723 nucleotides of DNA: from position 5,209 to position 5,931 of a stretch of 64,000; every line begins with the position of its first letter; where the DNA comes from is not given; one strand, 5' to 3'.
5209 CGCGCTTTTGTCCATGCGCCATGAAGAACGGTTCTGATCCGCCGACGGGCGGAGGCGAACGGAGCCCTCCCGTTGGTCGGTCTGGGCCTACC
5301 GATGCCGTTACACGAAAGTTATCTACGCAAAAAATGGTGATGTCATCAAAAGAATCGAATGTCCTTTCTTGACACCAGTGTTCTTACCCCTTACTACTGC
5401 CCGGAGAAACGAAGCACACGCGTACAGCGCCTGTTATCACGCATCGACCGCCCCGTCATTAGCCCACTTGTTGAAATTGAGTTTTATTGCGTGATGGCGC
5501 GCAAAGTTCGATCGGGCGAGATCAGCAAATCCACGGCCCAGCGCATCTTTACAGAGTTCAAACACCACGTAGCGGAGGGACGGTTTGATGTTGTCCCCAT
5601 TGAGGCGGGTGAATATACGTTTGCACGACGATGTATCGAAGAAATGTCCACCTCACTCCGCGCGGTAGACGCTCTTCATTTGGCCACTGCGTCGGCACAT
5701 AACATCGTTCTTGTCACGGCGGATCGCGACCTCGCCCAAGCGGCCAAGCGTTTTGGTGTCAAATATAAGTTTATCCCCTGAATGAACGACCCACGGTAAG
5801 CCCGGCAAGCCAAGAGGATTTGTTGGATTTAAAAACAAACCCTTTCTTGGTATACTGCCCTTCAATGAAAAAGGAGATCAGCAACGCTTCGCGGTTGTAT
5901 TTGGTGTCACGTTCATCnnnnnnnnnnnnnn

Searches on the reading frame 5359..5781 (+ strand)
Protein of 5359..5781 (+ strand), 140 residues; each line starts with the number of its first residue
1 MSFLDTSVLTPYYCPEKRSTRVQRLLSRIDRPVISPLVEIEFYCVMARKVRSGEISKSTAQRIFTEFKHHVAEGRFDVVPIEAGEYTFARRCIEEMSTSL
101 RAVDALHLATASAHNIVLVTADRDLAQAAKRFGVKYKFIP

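Call 11: search_protein_families(library=pfam, proteins=[window:5359-5781:+])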
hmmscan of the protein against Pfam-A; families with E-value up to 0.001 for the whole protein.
window:5359-5781:+ (140 aa): 1 family
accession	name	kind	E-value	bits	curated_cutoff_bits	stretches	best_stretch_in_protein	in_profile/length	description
PF01850.27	PIN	-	1.1e-19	71.6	23.6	1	3-130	2-119/120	PIN domain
